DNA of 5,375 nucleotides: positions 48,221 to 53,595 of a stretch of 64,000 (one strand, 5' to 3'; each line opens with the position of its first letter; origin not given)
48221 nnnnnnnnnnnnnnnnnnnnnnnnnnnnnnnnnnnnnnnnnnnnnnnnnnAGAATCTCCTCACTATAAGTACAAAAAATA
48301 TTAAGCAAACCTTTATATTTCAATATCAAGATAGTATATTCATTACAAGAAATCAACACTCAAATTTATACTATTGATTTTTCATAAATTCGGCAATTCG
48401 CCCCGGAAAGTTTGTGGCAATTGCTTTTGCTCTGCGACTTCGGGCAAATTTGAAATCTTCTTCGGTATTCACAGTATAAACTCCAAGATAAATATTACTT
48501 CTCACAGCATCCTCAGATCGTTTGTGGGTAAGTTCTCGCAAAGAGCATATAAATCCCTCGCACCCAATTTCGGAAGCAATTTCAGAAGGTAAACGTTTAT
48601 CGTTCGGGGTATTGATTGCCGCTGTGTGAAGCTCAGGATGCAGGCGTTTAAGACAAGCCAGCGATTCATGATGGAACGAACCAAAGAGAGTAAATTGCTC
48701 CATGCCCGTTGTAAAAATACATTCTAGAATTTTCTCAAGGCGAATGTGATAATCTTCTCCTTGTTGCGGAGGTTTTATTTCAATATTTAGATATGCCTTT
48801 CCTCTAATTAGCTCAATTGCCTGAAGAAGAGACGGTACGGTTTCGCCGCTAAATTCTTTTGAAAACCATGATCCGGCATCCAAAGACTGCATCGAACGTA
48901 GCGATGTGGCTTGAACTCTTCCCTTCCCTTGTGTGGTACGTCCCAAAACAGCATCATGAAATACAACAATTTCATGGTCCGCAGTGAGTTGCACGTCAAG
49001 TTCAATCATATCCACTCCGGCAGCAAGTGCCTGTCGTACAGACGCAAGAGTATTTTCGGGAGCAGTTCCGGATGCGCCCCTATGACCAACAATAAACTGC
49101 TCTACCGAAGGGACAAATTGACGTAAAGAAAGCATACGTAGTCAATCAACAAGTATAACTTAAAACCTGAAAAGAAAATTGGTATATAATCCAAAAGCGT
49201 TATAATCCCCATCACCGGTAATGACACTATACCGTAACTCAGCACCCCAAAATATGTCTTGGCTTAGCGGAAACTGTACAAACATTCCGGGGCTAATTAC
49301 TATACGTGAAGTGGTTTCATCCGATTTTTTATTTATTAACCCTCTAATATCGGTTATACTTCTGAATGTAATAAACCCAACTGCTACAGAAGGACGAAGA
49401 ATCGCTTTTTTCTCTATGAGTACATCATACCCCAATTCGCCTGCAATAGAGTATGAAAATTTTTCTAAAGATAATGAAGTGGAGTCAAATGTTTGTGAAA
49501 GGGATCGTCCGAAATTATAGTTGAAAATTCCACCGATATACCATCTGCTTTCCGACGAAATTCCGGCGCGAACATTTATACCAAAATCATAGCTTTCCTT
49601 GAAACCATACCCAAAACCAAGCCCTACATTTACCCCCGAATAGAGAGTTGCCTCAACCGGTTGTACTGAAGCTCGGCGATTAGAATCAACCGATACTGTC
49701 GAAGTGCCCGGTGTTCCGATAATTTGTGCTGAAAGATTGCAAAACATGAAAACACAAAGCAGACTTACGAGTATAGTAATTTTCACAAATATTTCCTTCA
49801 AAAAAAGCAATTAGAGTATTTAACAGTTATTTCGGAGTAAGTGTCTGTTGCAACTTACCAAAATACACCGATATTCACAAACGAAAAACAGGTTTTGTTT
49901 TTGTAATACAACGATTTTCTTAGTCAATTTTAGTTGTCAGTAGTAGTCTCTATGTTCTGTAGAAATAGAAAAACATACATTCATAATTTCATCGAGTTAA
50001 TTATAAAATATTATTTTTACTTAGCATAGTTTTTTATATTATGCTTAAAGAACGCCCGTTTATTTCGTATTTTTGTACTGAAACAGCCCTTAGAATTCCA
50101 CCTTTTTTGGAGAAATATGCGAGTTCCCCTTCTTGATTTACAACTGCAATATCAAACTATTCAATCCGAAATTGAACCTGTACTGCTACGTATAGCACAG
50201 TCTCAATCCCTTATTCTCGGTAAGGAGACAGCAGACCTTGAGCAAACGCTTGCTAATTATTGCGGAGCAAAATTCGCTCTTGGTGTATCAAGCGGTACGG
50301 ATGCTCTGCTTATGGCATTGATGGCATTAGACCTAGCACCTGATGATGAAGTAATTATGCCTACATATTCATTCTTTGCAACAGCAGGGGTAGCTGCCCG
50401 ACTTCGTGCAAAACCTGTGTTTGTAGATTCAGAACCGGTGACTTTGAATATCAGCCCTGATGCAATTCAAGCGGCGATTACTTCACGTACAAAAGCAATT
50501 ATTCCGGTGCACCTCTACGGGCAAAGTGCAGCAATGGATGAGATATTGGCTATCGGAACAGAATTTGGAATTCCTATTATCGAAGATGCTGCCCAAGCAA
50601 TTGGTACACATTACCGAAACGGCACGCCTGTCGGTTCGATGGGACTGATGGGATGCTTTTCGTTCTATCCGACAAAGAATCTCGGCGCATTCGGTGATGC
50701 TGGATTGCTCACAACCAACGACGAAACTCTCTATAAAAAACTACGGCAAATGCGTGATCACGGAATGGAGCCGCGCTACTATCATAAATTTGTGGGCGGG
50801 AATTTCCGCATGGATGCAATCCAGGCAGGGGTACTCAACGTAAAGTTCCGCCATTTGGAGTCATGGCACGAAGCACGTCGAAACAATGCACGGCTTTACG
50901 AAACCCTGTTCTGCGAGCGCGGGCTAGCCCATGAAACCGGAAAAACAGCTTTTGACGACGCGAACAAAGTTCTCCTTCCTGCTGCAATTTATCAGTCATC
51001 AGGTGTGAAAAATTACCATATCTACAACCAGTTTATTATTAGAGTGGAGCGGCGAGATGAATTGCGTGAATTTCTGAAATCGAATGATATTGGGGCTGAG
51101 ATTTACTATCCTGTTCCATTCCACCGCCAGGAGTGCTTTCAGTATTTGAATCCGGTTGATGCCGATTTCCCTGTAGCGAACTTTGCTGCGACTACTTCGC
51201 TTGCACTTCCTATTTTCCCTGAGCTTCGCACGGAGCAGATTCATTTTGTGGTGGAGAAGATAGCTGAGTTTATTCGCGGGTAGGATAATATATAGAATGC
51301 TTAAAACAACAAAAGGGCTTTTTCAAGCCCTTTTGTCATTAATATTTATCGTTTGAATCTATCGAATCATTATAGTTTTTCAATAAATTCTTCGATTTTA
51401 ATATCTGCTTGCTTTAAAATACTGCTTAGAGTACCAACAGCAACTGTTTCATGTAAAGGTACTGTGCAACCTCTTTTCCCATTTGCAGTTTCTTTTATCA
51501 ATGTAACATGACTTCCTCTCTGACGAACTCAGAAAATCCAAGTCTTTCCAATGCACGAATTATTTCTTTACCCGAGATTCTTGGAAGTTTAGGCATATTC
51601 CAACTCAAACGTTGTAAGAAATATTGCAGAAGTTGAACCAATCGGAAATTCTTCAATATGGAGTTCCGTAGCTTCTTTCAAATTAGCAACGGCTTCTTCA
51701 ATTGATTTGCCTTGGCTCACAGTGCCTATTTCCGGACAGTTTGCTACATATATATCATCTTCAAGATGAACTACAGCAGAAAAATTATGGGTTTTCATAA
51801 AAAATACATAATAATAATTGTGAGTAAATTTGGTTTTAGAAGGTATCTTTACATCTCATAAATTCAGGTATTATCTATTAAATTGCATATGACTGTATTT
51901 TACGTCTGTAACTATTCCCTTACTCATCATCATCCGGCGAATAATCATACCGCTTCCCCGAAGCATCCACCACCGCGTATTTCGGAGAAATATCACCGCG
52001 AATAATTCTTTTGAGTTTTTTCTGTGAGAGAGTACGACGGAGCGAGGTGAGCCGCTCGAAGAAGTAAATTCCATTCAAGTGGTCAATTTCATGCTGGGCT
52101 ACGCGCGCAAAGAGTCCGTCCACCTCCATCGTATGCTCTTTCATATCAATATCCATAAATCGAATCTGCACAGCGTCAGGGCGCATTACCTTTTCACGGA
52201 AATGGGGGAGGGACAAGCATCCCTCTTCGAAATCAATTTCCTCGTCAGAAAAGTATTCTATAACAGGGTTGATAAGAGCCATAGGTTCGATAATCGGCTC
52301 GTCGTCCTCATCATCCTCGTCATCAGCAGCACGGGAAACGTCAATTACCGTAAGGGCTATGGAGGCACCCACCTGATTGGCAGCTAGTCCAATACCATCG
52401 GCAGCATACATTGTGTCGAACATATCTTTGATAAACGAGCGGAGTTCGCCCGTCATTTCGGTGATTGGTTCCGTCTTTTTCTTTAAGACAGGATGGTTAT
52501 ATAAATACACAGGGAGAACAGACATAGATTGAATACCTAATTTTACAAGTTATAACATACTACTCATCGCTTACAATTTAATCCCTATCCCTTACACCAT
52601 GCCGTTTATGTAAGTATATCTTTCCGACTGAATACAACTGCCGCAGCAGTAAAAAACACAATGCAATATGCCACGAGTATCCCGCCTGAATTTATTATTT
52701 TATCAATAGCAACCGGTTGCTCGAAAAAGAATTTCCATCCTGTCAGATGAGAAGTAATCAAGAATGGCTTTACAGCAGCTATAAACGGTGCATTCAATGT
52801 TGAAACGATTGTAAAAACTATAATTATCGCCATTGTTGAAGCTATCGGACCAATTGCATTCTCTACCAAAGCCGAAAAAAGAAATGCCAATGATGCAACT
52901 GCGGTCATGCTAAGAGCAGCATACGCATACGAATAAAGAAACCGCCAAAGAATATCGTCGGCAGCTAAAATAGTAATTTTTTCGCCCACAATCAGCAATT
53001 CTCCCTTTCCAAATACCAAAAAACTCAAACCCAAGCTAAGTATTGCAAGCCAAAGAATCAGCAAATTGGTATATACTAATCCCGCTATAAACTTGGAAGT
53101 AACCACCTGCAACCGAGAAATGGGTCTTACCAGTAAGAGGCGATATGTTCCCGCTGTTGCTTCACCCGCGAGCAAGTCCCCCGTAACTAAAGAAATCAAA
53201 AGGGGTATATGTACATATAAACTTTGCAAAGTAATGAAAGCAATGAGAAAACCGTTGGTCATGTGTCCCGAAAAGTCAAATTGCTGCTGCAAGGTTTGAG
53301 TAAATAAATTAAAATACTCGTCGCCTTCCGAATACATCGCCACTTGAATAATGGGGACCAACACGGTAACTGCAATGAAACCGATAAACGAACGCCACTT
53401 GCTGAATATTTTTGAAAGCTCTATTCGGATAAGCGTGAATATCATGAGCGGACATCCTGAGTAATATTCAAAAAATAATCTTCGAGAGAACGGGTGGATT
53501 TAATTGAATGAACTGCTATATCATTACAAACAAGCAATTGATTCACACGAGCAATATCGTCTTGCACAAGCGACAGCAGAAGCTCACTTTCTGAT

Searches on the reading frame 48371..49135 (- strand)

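Call 35: search_protein_families(library=pfam, proteins=[window:48371-49135:-], max_evalue=0.0001)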
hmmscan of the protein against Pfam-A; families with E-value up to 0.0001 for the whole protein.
window:48371-49135:- (254 aa): 1 family
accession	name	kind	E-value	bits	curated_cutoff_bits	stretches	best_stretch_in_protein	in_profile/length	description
PF03009.23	GDPD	-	1.2e-41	143.9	23.6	1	18-245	1-243/244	Glycerophosphoryl diester phosphodiesterase family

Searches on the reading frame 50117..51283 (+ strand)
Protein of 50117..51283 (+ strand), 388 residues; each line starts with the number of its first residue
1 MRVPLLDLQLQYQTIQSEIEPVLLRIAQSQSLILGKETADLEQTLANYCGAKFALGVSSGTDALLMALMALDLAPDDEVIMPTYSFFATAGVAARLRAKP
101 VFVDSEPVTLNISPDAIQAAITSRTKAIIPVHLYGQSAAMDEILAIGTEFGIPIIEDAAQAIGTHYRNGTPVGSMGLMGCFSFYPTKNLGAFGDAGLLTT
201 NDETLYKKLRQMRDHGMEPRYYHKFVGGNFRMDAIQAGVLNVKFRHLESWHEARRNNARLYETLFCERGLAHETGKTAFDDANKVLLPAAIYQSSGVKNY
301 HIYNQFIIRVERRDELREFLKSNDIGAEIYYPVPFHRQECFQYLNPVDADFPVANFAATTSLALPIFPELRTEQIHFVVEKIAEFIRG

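Call 35: search_protein_families(library=pfam, proteins=[window:50117-51283:+], max_evalue=0.0001)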
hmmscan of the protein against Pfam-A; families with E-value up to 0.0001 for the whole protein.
window:50117-51283:+ (388 aa): 3 families
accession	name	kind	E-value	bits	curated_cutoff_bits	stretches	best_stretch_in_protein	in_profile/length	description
PF01041.23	DegT_DnrJ_EryC1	-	6.6e-110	368.2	19.8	1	15-382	3-359/360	DegT/DnrJ/EryC1/StrS aminotransferase family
PF00155.27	Aminotran_1_2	-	4.9e-05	23.1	19.7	1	38-129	44-151/361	Aminotransferase class I and II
PF01212.27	Beta_elim_lyase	-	6.7e-05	22.8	27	0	37-216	33-227/288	Beta-eliminating lyase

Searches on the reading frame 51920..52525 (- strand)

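Call 35: search_protein_families(library=pfam, proteins=[window:51920-52525:-], max_evalue=0.0001)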
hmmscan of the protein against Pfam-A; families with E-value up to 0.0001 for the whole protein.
window:51920-52525:- (201 aa): 1 family
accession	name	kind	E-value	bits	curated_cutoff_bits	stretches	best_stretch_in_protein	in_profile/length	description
PF01327.26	Pep_deformylase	-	6.1e-52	175.8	22.8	1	4-164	2-155/156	Polypeptide deformylase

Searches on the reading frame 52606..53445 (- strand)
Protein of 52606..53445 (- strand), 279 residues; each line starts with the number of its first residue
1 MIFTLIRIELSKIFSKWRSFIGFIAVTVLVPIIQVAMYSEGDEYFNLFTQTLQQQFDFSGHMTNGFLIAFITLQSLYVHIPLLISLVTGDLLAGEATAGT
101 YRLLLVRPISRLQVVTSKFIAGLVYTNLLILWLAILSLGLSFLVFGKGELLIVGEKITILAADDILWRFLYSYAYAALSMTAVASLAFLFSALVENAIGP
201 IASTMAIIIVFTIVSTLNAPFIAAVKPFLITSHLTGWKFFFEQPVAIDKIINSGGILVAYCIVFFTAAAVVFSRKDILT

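Call 35: search_protein_families(library=pfam, proteins=[window:52606-53445:-], max_evalue=0.0001)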
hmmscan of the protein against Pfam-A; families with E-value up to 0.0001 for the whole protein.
window:52606-53445:- (279 aa): 2 families
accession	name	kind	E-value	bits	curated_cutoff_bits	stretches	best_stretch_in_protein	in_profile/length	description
PF12679.13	ABC2_membrane_2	-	3.1e-15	56.6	27.2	1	23-277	17-283/283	ABC-2 family transporter protein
PF12730.13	ABC2_membrane_4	-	3.4e-07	30.9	27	1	5-209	1-177/179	ABC-2 family transporter protein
